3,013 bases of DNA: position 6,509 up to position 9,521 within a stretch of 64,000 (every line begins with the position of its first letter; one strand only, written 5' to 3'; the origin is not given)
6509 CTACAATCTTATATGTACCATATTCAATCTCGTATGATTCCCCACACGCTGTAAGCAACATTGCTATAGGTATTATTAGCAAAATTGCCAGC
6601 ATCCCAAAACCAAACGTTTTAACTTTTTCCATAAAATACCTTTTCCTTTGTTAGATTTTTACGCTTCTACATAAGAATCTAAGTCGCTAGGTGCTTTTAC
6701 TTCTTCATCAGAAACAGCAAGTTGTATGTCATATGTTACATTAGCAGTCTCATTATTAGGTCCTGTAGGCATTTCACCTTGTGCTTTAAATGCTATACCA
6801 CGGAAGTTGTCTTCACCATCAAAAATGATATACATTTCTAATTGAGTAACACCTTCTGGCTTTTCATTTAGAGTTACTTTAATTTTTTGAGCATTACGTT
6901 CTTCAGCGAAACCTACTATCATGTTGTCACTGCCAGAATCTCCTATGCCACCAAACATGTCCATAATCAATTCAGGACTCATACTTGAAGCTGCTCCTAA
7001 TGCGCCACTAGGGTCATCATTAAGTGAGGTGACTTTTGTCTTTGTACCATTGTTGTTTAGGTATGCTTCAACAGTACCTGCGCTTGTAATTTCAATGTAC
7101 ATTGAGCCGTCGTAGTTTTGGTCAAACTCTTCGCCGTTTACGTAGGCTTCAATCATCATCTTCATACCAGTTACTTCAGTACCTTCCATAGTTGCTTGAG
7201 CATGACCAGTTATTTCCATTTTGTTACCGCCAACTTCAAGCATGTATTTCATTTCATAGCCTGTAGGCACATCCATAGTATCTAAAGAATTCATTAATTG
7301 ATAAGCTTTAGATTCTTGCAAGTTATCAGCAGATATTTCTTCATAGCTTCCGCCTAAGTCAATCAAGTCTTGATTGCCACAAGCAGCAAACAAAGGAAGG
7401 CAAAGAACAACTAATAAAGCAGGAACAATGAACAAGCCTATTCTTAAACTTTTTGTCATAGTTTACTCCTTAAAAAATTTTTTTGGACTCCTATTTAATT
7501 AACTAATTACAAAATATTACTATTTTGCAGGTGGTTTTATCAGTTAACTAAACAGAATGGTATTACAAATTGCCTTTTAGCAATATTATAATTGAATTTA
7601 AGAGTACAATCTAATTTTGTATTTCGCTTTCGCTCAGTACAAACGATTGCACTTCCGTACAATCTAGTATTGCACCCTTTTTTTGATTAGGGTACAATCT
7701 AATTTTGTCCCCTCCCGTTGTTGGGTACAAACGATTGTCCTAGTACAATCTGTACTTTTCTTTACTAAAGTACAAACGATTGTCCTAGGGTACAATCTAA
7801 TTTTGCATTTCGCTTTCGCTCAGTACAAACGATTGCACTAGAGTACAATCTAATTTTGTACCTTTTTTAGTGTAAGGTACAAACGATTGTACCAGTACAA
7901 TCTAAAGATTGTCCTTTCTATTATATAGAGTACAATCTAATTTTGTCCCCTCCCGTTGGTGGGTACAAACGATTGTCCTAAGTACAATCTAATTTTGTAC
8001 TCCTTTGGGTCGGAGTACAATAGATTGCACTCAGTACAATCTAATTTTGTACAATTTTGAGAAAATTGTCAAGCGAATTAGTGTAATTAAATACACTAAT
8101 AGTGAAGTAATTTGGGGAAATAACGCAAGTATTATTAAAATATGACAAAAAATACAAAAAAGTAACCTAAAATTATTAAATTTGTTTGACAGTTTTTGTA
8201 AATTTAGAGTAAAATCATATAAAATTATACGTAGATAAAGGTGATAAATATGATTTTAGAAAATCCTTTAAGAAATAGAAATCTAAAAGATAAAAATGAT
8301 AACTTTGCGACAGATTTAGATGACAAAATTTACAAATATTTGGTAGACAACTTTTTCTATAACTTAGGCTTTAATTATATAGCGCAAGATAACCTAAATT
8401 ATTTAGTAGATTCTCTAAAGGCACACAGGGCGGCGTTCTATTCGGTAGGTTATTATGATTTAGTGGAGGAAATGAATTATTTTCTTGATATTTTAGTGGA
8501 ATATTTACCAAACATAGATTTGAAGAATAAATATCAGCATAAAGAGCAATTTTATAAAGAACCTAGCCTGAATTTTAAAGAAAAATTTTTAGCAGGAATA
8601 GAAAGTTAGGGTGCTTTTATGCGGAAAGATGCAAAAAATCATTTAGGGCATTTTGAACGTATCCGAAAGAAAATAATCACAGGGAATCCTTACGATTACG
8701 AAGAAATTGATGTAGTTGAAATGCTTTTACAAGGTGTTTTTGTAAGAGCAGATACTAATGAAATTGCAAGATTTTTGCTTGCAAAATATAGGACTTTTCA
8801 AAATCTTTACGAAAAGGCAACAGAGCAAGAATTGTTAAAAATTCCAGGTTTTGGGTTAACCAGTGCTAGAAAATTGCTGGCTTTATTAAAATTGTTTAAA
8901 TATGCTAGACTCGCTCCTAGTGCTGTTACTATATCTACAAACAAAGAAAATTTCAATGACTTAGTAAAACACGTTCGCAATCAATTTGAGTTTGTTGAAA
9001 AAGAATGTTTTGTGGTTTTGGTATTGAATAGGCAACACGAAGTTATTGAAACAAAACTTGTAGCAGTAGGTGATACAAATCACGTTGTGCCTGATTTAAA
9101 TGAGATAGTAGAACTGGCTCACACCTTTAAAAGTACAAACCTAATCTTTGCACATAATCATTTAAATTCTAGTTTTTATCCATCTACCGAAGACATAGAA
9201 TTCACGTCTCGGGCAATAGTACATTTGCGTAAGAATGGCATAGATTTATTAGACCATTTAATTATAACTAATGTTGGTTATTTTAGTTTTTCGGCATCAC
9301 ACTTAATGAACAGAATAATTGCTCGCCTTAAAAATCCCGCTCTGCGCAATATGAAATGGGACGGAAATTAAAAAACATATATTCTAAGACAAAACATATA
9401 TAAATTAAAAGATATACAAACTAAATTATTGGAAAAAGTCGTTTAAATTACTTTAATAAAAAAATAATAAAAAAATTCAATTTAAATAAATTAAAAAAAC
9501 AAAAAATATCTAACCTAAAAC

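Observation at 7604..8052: Novel array of inverted A/B palindromic boxes with fixed-length variable spacers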

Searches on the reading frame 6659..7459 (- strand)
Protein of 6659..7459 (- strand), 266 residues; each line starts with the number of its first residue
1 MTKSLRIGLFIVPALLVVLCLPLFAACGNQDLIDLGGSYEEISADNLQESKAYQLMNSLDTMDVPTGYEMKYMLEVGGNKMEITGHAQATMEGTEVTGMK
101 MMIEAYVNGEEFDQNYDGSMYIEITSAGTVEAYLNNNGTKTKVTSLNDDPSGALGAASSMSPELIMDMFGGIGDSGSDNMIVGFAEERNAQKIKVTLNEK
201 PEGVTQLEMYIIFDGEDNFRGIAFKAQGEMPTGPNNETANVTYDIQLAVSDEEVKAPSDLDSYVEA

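Call 13: search_protein_families(library=pfam, proteins=[window:6659-7459:-], max_evalue=0.01)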
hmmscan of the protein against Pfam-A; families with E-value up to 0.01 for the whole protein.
window:6659-7459:- (266 aa): 0 families

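Call 50: search_protein_families(library=phrogs, proteins=[window:6659-7459:-], max_evalue=0.01)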
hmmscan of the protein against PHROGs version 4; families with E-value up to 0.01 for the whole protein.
window:6659-7459:- (266 aa): 0 families

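Call 51: search_protein_families(library=ncbifam, proteins=[window:6659-7459:-], max_evalue=0.01)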
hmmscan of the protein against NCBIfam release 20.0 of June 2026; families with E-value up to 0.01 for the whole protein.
window:6659-7459:- (266 aa): 0 families

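Call 85: find_homologous_proteins(query=window:6659-7459:-, max_evalue=0.001)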
Query window:6659-7459:- (266 aa): 2 proteins with E <= 0.001 among 445 candidates.
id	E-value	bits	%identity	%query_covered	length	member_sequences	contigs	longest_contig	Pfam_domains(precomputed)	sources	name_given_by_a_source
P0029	1.7e-160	550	95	100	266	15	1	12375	-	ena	-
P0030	2.4e-152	524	89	100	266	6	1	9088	-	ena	-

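Call 86: find_encoding_contigs(protein=P0030, flank=2000, max_places=4)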
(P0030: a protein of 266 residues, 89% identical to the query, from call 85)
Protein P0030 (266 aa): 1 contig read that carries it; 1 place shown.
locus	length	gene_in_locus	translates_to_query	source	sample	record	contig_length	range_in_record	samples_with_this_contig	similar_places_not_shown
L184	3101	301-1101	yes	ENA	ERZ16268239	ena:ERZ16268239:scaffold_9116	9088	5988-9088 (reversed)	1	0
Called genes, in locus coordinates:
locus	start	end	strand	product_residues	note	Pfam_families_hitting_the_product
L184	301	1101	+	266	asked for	-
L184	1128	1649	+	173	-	-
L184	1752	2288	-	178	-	PF02525:Flavodoxin_2, PF03358:FMN_red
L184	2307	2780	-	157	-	PF02525:Flavodoxin_2 (weak), PF03358:FMN_red, PF12641:Flavodoxin_3 (faint), PF12682:Flavodoxin_4, PF12724:Flavodoxin_5 (weak)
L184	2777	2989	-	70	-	-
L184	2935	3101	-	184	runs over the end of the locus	PF02627:CMD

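Call 87: find_encoding_contigs(protein=P0029, flank=2000, max_places=4)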
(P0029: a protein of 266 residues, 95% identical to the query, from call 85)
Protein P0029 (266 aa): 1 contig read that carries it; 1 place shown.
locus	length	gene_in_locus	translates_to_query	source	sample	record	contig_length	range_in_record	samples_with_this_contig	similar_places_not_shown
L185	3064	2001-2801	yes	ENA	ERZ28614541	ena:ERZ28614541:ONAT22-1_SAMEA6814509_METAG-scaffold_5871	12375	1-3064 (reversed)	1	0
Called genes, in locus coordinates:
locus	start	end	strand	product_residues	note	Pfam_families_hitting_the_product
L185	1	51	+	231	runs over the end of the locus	-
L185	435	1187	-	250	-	PF04002:RadC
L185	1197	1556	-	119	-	-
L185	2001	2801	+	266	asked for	-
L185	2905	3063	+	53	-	?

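Call 89: find_encoding_contigs(protein=window:6659-7459:-, flank=1200, max_places=10)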
Protein window:6659-7459:- (266 aa): 5 contigs read that carry it; 2 places shown.
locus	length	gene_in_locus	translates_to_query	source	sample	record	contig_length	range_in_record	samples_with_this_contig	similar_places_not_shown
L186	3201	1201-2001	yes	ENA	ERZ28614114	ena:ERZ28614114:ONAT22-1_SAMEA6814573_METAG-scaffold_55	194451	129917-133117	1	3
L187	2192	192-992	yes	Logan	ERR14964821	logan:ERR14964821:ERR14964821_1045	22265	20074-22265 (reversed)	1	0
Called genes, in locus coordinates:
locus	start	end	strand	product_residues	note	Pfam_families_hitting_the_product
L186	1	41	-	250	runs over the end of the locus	PF04002:RadC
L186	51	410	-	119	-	-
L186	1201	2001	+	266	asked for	-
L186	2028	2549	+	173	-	-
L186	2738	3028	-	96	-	PF02627:CMD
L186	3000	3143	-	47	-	-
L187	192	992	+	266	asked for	-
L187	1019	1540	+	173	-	-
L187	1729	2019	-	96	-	PF02627:CMD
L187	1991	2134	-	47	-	-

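Call 102: search_protein_families(library=padloc, proteins=[window:6659-7459:-], max_evalue=0.01)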
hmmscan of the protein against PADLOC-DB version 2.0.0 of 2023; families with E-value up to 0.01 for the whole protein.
window:6659-7459:- (266 aa): 0 families

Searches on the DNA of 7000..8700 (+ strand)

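Call 5: search_rna_families(source=window, start=7000, end=8700, threshold=evalue, max_evalue=10)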
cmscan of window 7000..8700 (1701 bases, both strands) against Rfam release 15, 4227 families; matches with E-value up to 10: 17.
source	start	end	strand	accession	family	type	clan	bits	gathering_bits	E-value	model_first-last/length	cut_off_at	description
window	7721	7864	-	RF04174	MIR4208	Gene; miRNA;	-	23.4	140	1.1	1-191/191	no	MIR4208 microRNA precursor family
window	7963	8051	-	RF03921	MIR860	Gene; miRNA;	-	22.8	89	0.13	1-115/115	no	MIR860 microRNA precursor family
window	7985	8101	-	RF04310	nqrA-II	Cis-reg;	-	22.4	55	0.7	1-174/174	no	nqrA-II ncRNA motif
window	7925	8025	+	RF00542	snopsi28S-1192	Gene; snRNA; snoRNA; HACA-box;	-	20.5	44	1.2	1-138/138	no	Small nucleolar RNA psi28S-1192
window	7974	8038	-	RF04241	mir-5014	Gene; miRNA;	-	20.2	101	0.51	1-123/123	no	mir-5014 microRNA precursor family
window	7734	7901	+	RF04205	MIR2606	Gene; miRNA;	-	20.2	139.7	6.8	1-165/165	no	MIR2606 microRNA precursor family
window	8348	8408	-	RF02971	emrB-Lactobacillus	Gene; sRNA;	-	19.6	60.8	6.9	1-66/66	no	emrB-Lactobacillus RNA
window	8334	8458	-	RF02390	sau-41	Gene; sRNA;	-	19.4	80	4.9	1-156/156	no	Staphylococcus sRNA sau-41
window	7963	8053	+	RF03921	MIR860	Gene; miRNA;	-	19.2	89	1.2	1-115/115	no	MIR860 microRNA precursor family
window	7726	7806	+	RF03923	mir-964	Gene; miRNA;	-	19.1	100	1.6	1-90/90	no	mir-964 microRNA precursor family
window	7744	7917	+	RF01446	S_pombe_snR95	Gene; snRNA; snoRNA; HACA-box;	-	18.8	60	0.77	1-222/222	no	small nucleolar RNA snR95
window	7825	7911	+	RF03923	mir-964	Gene; miRNA;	-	18.4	100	2.6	1-90/90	no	mir-964 microRNA precursor family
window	7303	7349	-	RF01421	snoR114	Gene; snRNA; snoRNA; CD-box;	-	18.1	45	3.4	1-87/87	no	small nucleolar RNA snoR114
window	7838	7902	+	RF00542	snopsi28S-1192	Gene; snRNA; snoRNA; HACA-box;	-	17.2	44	6.6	1-138/138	no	Small nucleolar RNA psi28S-1192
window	8577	8658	+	RF01673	PhrS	Gene; sRNA;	-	16.9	37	0.17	1-212/212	no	PhrS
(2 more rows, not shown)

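Call 48: build_rna_model(alignment_id=A1, structure=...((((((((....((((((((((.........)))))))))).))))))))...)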
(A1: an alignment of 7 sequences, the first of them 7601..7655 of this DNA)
Model R1 built from alignment A1 (7 sequences, 56 columns); structure: as given.
model positions 55; base pairs 18; branch points 0; effective number of sequences 4.95; information 1.011 bits per position. Calibrated on 0.2 Mb of random sequence (short: E-values are rough).
structure used (alignment columns):
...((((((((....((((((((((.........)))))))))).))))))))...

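Call 94: search_dna_similar(query=window:7596-8100:+, collection=phages, mode=distant, max_evalue=0.01, max_rows=8)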
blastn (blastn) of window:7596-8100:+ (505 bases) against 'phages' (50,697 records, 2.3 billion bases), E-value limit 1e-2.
No match.

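Call 95: search_dna_similar(query=window:7596-8100:+, collection=plasmids, mode=distant, max_evalue=0.01, max_rows=8)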
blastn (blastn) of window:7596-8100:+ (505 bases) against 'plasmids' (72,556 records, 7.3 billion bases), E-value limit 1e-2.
No match.

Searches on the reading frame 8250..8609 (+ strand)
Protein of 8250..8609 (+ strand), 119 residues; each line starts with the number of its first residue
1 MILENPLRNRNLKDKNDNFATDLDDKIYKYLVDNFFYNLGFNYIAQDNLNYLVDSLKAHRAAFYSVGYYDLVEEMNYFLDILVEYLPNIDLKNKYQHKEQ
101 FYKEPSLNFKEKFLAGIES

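Call 13: search_protein_families(library=pfam, proteins=[window:8250-8609:+], max_evalue=0.01)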
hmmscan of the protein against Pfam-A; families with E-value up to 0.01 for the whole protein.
window:8250-8609:+ (119 aa): 0 families

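Call 50: search_protein_families(library=phrogs, proteins=[window:8250-8609:+], max_evalue=0.01)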
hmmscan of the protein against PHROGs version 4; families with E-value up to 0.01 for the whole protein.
window:8250-8609:+ (119 aa): 0 families

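Call 51: search_protein_families(library=ncbifam, proteins=[window:8250-8609:+], max_evalue=0.01)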
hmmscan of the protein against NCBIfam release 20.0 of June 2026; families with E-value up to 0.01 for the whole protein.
window:8250-8609:+ (119 aa): 0 families

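Call 63: find_encoding_contigs(protein=window:8250-8609:+, flank=2500, max_places=10)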
Protein window:8250-8609:+ (119 aa): 15 contigs read that carry it; 10 places shown.
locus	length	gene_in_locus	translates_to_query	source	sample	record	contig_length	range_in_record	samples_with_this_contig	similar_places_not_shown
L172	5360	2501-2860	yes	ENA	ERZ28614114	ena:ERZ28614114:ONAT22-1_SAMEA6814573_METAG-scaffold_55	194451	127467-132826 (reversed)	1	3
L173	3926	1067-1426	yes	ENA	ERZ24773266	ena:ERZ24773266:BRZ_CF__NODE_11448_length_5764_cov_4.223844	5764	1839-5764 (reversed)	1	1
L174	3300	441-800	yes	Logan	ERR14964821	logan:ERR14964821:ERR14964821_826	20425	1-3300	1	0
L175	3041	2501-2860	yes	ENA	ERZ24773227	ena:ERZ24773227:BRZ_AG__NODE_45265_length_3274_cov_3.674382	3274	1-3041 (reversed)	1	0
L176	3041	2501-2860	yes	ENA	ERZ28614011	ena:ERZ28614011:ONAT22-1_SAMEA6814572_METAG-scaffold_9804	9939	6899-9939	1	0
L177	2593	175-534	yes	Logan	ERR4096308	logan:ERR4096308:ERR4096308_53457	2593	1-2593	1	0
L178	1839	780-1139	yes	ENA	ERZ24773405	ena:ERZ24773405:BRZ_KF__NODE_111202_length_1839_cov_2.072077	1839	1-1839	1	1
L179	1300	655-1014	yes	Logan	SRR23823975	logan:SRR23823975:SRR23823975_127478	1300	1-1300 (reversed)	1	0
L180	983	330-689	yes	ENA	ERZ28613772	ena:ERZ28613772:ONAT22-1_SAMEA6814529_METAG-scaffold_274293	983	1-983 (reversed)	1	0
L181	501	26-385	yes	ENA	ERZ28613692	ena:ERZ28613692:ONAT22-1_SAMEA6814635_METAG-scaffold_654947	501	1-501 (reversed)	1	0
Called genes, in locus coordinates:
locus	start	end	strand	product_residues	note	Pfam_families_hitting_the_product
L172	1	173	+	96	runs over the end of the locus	PF02627:CMD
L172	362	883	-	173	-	-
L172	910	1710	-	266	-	-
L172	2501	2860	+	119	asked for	-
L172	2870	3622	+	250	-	PF04002:RadC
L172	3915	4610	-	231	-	-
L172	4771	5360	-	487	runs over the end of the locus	PF00749:tRNA-synt_1c, PF19269:Anticodon_2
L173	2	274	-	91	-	?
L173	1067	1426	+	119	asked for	-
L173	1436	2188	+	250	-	PF04002:RadC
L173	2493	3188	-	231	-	-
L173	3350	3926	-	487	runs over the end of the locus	PF00749:tRNA-synt_1c, PF19269:Anticodon_2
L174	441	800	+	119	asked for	-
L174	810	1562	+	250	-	PF04002:RadC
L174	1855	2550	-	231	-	-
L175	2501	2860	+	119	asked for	-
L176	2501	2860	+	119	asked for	-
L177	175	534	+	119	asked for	-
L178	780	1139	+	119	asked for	-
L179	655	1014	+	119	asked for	-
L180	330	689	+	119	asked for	-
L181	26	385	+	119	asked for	-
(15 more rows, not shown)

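Call 70: find_homologous_proteins(query=window:8250-8609:+, max_evalue=0.001)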
Query window:8250-8609:+ (119 aa): 1 proteins with E <= 0.001 among 3 candidates.
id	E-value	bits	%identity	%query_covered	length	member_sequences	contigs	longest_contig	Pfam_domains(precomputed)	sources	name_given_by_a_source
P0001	3.8e-70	251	99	100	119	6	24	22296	-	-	-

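Call 80: predict_structure(protein=window:8250-8609:+)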
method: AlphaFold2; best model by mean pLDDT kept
length: 119 residues; sequences in the alignment: 1
mean_pLDDT: 53.9   pTM: 0.40
mean pLDDT of the five models: 53.9, 52.0, 50.9, 47.9, 47.3
residues with pLDDT >= 90: 0; 70-90: 7; 50-70: 63; < 50: 49
segments of 3 or more residues with pLDDT < 50: 1-20, 40-44, 91-101, 116-119
pLDDT, mean of each block of 10 residues (from residue 1): 42 43 54 51 52 69 68 65 57 46 48 49
secondary structure, 60 per line:
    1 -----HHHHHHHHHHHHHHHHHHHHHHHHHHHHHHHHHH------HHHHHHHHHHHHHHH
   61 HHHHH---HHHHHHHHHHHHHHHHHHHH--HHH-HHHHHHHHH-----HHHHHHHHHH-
elements in order: H6-39 H46-65 H69-88 H95-103 H109-118

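Call 81: search_protein_representatives(protein=window:8250-8609:+)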
Query: 119 residues. Proteins with E-value up to 0.001 (for the whole library): 27; up to 1e-10: 10; up to 1e-30: 1. The best 27 are listed.
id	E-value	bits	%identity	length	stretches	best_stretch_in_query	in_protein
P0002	1.1e-38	148.3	60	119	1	2-116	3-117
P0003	6.2e-15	71.8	43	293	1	2-106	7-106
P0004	3.3e-14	69.4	39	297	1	21-115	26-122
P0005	5.8e-14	68.7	38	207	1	3-109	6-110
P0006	1.7e-12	64.0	37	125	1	1-113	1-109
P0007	2.6e-12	63.3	40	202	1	23-104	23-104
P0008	4.9e-12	62.4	39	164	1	14-103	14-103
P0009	1.3e-11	61.1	34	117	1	21-106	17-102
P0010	2.6e-11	60.1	33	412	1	16-106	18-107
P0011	4.1e-11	59.4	36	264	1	6-108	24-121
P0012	2.4e-09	53.8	35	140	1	23-114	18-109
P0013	8.5e-09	52.0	35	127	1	11-105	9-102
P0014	1.0e-08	51.8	38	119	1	21-98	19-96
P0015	4.4e-08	49.7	38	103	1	21-92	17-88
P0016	4.9e-08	49.5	33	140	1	12-107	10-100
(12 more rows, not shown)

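Call 82: find_encoding_contigs(protein=P0002, flank=2500, max_places=6)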
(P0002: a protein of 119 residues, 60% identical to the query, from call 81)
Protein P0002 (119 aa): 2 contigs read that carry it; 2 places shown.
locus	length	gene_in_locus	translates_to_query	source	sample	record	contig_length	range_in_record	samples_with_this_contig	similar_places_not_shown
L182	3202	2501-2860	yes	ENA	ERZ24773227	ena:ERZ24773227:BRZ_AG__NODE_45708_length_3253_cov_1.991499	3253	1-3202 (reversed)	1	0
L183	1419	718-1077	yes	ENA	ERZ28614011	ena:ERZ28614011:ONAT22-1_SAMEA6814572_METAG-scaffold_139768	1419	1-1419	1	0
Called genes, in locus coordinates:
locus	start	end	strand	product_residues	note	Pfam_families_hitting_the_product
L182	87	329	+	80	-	PF04525:LOR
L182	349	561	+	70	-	PF04525:LOR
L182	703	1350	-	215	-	PF04402:SIMPL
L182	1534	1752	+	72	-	-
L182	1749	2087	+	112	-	PF02525:Flavodoxin_2, PF03358:FMN_red, PF12641:Flavodoxin_3 (faint), PF12682:Flavodoxin_4, PF12724:Flavodoxin_5 (faint)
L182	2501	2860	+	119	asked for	-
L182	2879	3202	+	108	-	?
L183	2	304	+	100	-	?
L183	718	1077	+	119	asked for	-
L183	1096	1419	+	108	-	?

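Call 102: search_protein_families(library=padloc, proteins=[window:8250-8609:+], max_evalue=0.01)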
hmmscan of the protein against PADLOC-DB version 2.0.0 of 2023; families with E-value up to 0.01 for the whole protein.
window:8250-8609:+ (119 aa): 0 families

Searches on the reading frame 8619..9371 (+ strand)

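Call 13: search_protein_families(library=pfam, proteins=[window:8619-9371:+], max_evalue=0.01)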
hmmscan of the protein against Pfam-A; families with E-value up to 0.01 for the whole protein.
window:8619-9371:+ (250 aa): 3 families
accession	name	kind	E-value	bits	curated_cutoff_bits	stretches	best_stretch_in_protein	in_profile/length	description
PF04002.20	RadC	-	1.9e-26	92.8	22.1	1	112-227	4-119/121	RadC-like JAB domain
PF14520.12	HHH_5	-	0.0004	21.3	27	1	48-87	13-52/57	Helix-hairpin-helix domain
PF03118.21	RNA_pol_A_CTD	-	0.0032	17.6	23.8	0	66-90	41-65/67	Bacterial RNA polymerase, alpha chain C terminal domain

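Call 50: search_protein_families(library=phrogs, proteins=[window:8619-9371:+], max_evalue=0.01)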
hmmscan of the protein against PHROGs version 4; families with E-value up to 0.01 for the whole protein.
window:8619-9371:+ (250 aa): 1 family
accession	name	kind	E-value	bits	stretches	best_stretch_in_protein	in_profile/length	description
phrog_10276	-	DNA, RNA and nucleotide metabolism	3e-22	80.2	1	107-229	31-152/153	DNA repair protein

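Call 51: search_protein_families(library=ncbifam, proteins=[window:8619-9371:+], max_evalue=0.01)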
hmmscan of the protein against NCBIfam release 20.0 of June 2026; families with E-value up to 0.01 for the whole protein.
window:8619-9371:+ (250 aa): 2 families
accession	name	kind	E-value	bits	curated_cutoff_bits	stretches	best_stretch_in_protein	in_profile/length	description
NF000642.1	PRK00024.1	equivalog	4.2e-34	118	180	1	28-228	13-210/212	RadC family protein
TIGR00608.1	radc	subfamily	5.6e-29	101.4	133.85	1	15-227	2-215/218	RadC family protein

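Call 102: search_protein_families(library=padloc, proteins=[window:8619-9371:+], max_evalue=0.01)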
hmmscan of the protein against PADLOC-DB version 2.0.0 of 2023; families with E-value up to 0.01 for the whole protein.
window:8619-9371:+ (250 aa): 0 families
